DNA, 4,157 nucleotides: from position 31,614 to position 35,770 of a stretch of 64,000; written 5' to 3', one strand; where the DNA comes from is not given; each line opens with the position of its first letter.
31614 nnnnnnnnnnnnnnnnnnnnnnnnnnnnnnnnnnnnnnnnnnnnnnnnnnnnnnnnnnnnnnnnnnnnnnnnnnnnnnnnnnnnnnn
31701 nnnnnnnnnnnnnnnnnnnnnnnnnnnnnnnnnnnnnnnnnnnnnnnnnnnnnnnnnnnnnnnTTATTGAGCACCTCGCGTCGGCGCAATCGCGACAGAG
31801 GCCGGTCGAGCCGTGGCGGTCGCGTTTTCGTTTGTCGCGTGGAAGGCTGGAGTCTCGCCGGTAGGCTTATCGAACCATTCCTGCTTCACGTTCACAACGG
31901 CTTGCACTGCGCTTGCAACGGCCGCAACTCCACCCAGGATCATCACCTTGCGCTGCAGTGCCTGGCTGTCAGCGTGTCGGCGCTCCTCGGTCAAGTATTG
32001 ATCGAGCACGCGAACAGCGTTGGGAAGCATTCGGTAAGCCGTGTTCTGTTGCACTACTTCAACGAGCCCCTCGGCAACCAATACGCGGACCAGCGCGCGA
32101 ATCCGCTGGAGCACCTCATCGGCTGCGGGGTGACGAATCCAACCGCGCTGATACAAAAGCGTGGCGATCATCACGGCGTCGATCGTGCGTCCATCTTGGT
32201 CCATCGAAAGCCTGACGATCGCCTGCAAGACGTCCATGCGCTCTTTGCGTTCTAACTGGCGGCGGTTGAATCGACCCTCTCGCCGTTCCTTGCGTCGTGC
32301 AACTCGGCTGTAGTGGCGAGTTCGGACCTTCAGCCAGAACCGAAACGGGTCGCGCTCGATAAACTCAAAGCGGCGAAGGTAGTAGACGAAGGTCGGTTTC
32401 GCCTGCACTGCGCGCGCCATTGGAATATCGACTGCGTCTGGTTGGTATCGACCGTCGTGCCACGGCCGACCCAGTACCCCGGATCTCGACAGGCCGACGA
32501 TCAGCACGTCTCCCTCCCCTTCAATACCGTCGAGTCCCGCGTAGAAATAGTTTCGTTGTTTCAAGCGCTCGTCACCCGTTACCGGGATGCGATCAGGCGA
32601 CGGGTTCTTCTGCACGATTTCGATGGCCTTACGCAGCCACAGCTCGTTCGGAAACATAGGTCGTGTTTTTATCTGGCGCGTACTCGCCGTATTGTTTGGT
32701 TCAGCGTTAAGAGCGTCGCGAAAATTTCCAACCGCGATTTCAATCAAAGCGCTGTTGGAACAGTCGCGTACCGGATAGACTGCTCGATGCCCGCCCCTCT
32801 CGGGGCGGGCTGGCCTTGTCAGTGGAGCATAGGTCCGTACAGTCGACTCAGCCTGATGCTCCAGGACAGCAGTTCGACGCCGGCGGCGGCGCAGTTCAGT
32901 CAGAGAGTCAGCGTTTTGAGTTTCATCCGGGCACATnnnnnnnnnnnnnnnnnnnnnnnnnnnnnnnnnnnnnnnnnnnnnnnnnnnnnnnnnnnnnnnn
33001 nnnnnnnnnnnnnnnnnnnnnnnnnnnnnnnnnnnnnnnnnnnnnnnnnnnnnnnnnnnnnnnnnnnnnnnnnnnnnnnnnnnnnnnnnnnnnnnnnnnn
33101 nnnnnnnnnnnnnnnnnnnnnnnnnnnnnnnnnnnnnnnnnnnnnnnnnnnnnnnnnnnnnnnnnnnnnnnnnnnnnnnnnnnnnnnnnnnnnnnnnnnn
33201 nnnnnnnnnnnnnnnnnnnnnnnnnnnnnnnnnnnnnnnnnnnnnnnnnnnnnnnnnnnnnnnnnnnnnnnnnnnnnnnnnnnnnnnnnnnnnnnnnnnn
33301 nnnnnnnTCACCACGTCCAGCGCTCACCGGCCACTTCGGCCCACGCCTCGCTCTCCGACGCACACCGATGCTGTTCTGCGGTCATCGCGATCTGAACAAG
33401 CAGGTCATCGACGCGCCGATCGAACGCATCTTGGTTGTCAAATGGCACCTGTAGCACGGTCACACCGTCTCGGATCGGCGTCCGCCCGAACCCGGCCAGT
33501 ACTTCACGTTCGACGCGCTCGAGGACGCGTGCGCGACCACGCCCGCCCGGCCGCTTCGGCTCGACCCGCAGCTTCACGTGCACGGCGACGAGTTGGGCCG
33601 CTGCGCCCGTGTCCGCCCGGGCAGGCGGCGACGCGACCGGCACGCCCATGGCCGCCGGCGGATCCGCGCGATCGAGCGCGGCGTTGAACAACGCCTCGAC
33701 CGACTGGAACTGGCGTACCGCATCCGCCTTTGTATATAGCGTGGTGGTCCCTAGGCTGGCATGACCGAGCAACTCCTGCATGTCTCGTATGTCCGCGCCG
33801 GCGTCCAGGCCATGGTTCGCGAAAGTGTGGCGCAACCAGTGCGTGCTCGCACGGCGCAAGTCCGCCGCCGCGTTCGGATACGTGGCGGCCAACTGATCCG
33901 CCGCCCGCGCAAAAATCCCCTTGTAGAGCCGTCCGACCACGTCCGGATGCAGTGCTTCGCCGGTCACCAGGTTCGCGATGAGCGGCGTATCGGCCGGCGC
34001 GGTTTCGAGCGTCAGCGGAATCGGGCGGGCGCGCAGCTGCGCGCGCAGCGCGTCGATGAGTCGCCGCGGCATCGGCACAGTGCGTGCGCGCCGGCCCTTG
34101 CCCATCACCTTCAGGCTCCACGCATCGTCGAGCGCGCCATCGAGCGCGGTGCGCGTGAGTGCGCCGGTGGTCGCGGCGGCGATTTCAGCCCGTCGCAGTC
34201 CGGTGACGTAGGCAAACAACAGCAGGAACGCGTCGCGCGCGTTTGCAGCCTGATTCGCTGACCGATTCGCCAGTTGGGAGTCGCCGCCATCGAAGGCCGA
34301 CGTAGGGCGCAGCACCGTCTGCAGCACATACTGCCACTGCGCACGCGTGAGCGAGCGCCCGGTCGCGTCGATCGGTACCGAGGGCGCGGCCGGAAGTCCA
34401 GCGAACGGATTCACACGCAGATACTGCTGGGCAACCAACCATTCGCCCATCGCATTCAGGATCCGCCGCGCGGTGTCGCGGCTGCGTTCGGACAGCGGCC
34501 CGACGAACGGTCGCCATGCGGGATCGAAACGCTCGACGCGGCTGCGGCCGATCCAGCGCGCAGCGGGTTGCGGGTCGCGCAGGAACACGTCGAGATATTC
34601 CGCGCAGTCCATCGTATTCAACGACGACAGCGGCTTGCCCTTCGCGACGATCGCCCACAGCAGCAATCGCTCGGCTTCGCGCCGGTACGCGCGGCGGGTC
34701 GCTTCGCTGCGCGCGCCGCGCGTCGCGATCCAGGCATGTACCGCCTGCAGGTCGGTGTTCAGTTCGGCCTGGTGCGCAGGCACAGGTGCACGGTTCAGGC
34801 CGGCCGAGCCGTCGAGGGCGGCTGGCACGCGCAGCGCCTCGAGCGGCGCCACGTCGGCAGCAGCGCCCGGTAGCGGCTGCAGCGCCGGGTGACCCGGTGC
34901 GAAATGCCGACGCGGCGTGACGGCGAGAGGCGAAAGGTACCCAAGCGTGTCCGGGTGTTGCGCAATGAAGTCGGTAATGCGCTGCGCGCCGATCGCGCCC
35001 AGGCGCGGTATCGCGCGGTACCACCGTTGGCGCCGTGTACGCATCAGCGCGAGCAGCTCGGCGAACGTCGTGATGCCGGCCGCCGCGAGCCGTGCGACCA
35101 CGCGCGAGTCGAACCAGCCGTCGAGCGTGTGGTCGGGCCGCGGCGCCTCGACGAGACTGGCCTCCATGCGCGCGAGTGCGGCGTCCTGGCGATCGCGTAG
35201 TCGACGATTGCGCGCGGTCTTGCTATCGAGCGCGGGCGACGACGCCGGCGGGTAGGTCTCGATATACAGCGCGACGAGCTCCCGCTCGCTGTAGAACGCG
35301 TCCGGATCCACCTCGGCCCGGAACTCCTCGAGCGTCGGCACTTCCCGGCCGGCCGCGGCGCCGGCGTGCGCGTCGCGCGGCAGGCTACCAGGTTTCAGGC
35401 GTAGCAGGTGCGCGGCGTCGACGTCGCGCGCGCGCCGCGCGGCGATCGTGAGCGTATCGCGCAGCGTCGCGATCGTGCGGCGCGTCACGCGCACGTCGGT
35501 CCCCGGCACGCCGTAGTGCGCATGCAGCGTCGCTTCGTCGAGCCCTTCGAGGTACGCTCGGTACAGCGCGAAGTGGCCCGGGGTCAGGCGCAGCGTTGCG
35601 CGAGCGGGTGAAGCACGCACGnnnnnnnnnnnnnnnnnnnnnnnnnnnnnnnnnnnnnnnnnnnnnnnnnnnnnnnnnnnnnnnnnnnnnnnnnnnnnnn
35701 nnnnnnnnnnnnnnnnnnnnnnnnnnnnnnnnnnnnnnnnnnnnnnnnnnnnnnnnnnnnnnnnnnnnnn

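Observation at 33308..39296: Eight-gene tightly coupled operon ending in a DUF3701-type integrase, with a trypsin-like protease and several unknown proteins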

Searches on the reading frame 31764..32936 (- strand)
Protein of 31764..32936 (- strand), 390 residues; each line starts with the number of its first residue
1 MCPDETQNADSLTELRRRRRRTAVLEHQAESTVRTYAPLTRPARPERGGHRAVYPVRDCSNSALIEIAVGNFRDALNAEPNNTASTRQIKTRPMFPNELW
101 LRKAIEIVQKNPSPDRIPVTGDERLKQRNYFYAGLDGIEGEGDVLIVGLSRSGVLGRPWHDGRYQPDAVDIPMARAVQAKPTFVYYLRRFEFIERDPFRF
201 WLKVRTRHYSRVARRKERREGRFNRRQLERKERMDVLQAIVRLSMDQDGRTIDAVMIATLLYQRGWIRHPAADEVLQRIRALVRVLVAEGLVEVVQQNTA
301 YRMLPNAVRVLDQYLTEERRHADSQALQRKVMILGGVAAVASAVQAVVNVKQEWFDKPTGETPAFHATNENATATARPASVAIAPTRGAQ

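Call 3: search_protein_families(library=pfam, proteins=[window:31764-32936:-], max_evalue=0.1)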
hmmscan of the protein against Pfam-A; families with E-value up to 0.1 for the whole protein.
window:31764-32936:- (390 aa): 1 family
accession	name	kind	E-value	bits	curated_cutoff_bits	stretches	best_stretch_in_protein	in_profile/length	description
PF05158.18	RNA_pol_Rpc34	-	0.034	14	28.4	1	278-375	244-320/332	RNA polymerase Rpc34 subunit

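Call 13: search_protein_families(library=padloc, proteins=[window:31764-32936:-], max_evalue=0.1)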
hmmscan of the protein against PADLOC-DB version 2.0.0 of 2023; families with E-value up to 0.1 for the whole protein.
window:31764-32936:- (390 aa): 0 families

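Call 14: search_protein_families(library=ncbifam, proteins=[window:31764-32936:-], max_evalue=0.1)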
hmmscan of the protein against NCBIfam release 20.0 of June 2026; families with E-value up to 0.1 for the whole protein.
window:31764-32936:- (390 aa): 0 families

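Call 15: search_protein_families(library=phrogs, proteins=[window:31764-32936:-], max_evalue=0.1)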
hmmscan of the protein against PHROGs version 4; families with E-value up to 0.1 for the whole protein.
window:31764-32936:- (390 aa): 3 families
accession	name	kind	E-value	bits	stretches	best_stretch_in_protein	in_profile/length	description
phrog_7611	-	unknown function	1.3e-08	35.9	1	184-343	87-251/260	-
phrog_34573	-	head and packaging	0.0045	18.2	1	329-379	10-58/83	major head protein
phrog_15833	-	DNA, RNA and nucleotide metabolism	0.031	15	1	164-256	18-102/192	DNA polymerase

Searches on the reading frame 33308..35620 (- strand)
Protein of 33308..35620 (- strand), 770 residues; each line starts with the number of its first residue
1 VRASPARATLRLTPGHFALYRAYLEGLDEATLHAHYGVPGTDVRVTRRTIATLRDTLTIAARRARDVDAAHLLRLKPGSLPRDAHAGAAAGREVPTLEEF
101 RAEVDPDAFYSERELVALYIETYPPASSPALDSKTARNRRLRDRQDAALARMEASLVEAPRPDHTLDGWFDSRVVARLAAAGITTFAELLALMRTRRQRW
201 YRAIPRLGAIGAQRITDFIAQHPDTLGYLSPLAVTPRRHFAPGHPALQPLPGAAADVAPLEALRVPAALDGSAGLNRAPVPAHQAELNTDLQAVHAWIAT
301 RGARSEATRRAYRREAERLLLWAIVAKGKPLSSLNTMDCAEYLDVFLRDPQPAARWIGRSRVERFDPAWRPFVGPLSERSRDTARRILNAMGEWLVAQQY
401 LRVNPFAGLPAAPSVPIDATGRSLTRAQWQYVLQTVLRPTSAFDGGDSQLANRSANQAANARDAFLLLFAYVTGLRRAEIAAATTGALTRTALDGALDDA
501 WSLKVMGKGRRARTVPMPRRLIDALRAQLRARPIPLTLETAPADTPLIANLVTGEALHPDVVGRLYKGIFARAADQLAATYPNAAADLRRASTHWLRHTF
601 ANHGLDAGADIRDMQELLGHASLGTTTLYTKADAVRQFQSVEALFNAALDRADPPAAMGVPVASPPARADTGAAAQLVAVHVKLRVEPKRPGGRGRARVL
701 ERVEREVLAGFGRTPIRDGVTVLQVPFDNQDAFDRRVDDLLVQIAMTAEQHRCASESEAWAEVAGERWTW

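Call 3: search_protein_families(library=pfam, proteins=[window:33308-35620:-], max_evalue=0.1)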
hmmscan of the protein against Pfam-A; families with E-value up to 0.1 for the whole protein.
window:33308-35620:- (770 aa): 3 families
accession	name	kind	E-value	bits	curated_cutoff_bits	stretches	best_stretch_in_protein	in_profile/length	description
PF12482.14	DUF3701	-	4.7e-27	94.4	26.9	1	152-238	2-89/93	Phage integrase protein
PF00589.27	Phage_integrase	-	8.2e-20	71.7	27.1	1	449-633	10-169/172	Phage integrase family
PF02899.23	Phage_int_SAM_1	-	0.0025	18.5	22.3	1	302-347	12-56/83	Phage integrase, N-terminal SAM-like domain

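Call 13: search_protein_families(library=padloc, proteins=[window:33308-35620:-], max_evalue=0.1)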
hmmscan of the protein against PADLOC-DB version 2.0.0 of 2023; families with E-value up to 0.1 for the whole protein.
window:33308-35620:- (770 aa): 0 families

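Call 14: search_protein_families(library=ncbifam, proteins=[window:33308-35620:-], max_evalue=0.1)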
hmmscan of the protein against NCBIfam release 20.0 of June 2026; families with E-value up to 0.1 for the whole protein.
window:33308-35620:- (770 aa): 10 families
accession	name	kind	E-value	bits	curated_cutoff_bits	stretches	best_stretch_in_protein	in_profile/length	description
TIGR02224.1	recomb_XerC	equivalog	4.8e-29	101.7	335.15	1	454-651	120-292/295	tyrosine recombinase XerC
NF001399.0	PRK00283.1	subfamily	6.9e-25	87.9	279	1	305-633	23-284/300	tyrosine recombinase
TIGR02225.1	recomb_XerD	equivalog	9.6e-22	77.6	329.6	1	451-634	114-276/290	site-specific tyrosine recombinase XerD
NF040815.2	recomb_XerA_Arch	equivalog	2.8e-15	56.6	220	1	456-634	107-256/263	site-specific tyrosine recombinase/integron integrase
NF002331.0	PRK01287.1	subfamily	8e-15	54.7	371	1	454-643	155-322/365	site-specific tyrosine recombinase XerC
TIGR02249.1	integrase_gron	subfamily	2.5e-14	53.3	265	1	589-631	257-299/315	integron integrase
NF003462.0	PRK05084.1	equivalog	5.1e-09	35.3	267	1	457-643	191-355/360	tyrosine recombinase XerS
NF011946.0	PRK15417.1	equivalog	1.3e-08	34.4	435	1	585-637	268-320/337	integron integrase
NF007371.0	PRK09871.1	subfamily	0.00031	20.3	222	1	588-636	130-178/198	tyrosine-type DNA invertase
NF007370.0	PRK09870.1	subfamily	0.0052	16.4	221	1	590-638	137-185/200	tyrosine-type DNA invertase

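Call 15: search_protein_families(library=phrogs, proteins=[window:33308-35620:-], max_evalue=0.1)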
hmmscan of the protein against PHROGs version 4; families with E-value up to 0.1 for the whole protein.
window:33308-35620:- (770 aa): 5 families
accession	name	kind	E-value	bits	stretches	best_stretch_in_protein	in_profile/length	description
phrog_1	-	integration and excision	1.5e-33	118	1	292-659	168-461/611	integrase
phrog_216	-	integration and excision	7.1e-24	85.4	1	458-639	71-231/301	integrase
phrog_7269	-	integration and excision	4e-07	30.9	1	587-631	23-68/89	integrase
phrog_7685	-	integration and excision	0.0084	16.7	1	581-630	171-221/240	integrase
phrog_4177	-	unknown function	0.0099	16.9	1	275-325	90-142/143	-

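Call 42: find_related_loci(query=A2, collection=genome_contigs, flank=8000)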
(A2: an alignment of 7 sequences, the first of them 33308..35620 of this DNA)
Query A2 (770 aa) in genome_contigs; peptide patterns used: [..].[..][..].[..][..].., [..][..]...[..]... (x = any residue, [..] = any of these).
600 stretches matched a pattern (row limit reached: there are more); 539 encode a relative of the query (tblastn E <= 1e-3); the best 80 are kept; 80 distinct loci.
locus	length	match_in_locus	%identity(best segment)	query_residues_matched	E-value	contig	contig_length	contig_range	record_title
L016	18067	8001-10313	85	3-770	0e+0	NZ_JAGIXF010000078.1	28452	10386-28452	Burkholderia sp. WTPI3 78, whole genome shotgun sequence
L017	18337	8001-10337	84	1-770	0e+0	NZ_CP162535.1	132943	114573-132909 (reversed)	Burkholderia anthina strain LMG 22950 plasmid pBA001, complete sequence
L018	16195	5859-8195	85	1-770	0e+0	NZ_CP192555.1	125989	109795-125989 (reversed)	Burkholderia contaminans strain P2 plasmid p1_MasanSN2, complete sequence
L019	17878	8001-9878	53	7-648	5e-178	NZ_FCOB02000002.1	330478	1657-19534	Caballeronia ptereochthonis isolate LMG 29326 contig000002, whole genome shotgun sequence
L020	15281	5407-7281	51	7-648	2e-174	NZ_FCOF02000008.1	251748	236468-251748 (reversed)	Caballeronia catudaia isolate LMG 29318, whole genome shotgun sequence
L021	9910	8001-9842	51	3-631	4e-173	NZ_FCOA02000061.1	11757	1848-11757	Caballeronia hypogeia isolate LMG 29322 contig000061, whole genome shotgun sequence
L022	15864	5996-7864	52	11-649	6e-172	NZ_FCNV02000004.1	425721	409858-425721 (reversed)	Caballeronia concitans isolate LMG 29315 contig000004, whole genome shotgun sequence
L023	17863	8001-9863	52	11-649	2e-171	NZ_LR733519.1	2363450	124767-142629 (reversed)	Burkholderia sp. 8Y isolate Burkholderia sp. 8Y, whole genome shotgun sequence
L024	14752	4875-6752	51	8-649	3e-170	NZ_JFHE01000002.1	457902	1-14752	Caballeronia grimmiae strain R27 contig2, whole genome shotgun sequence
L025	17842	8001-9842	53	11-647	7e-170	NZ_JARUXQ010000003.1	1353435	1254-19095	Caballeronia sp. LZ033 Scaffold_3_1, whole genome shotgun sequence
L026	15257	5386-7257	51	7-647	2e-166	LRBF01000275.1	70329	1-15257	Caballeronia megalochromosomata strain JC2949 10.BMJC2949.1.00275, whole genome shotgun sequence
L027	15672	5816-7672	50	11-647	2e-165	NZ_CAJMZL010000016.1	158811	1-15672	Caballeronia sp. J97 16, whole genome shotgun sequence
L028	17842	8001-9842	52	11-647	2e-165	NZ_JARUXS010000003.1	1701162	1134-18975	Caballeronia sp. LZ035 Scaffold_3_1, whole genome shotgun sequence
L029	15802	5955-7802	51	11-645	4e-164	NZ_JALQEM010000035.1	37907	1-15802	Caballeronia sp. GAFFF1 NODE_33_length_37907_cov_62.4014, whole genome shotgun sequence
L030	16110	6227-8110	51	6-651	4e-164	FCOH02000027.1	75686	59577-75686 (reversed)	Burkholderia peredens type strain LMG 29314 genome assembly, contig: contig000027, whole genome shotgun sequence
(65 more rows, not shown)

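Call 71: search_solved_structures(query=window:33308-35620:-, max_evalue=0.001)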
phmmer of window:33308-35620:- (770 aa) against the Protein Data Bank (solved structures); distinct sequences matched with E-value up to 0.001: 7.
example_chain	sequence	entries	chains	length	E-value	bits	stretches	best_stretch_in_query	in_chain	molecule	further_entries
4a8e_A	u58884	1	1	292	1.2e-10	43.8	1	452-636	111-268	PROBABLE TYROSINE RECOMBINASE XERC-LIKE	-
5dcf_A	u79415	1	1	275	2.1e-10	43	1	456-635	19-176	Tyrosine recombinase XerD,DNA translocase FtsK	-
1a0p_A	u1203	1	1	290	3.1e-10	42.5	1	456-634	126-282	SITE-SPECIFIC RECOMBINASE XERD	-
9i5v_14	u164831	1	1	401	4.3e-10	42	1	461-646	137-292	Ribosome-associated translation inhibitor RaiA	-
2a3v_A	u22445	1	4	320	5.2e-07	31.8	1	589-631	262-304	site-specific recombinase IntI4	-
5hxy_A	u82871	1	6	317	1e-06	30.8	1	587-632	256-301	Tyrosine recombinase XerA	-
5vfz_A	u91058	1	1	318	4.2e-05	25.5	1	591-644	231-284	Gp33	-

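Call 87: search_protein_families(library=pfam, proteins=[L025:9950-11230:+, L025:11231-12205:+, L025:12507-13832:+, L025:5199-6362:-], max_evalue=0.001)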
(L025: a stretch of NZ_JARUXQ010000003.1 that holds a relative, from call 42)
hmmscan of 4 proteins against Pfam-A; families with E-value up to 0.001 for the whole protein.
L025:9950-11230:+ (426 aa): 7 families
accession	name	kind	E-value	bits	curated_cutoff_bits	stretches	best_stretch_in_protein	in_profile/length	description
PF13614.12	AAA_31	-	1.2e-37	130.1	27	1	146-325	2-171/177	AAA domain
PF01656.29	CbiA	-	1e-17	64.7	25.4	1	148-374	1-113/125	CobQ/CobB/MinD/ParA nucleotide binding domain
PF10609.15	ParA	-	2.6e-07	30.8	27.1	1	146-209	4-68/246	NUBPL iron-transfer P-loop NTPase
PF09140.17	MipZ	-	4.6e-07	29.8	20.7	1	147-187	2-42/262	ATPase MipZ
PF00142.24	Fer4_NifH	-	1.5e-05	25.1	25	1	154-191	8-45/271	4Fe-4S iron sulfur cluster binding proteins, NifH/frxC family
PF06564.18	CBP_BcsQ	-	3.4e-05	23.9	21.3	1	147-298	3-142/234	Cellulose biosynthesis protein BcsQ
PF02374.21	ArsA_ATPase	-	3.4e-05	23.6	24.3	0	154-184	9-39/305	Anion-transporting ATPase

L025:11231-12205:+ (324 aa): 2 families
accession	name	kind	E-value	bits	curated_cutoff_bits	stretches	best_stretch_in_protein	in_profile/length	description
PF02195.25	ParB_N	-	7.1e-11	42.4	26.3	1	79-155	18-94/95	ParB N-terminal domain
PF17762.8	HTH_ParB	-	0.00029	21.4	22.6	1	162-242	5-83/102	ParB HTH domain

L025:12507-13832:+ (441 aa): 0 families

L025:5199-6362:- (387 aa): 4 families
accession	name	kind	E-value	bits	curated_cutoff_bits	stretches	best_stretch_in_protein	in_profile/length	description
PF01738.24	DLH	-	3.4e-25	89.3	21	2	77-205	80-216/217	Dienelactone hydrolase family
PF12680.13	SnoaL_2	-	4.6e-07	30.8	27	1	223-330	7-99/102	SnoaL-like domain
PF07366.18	SnoaL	-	1.6e-06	28.4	28.4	1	231-346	17-126/126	SnoaL-like polyketide cyclase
PF12697.13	Abhydrolase_6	-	0.00016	22.9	26.3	1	31-209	1-169/217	Alpha/beta hydrolase family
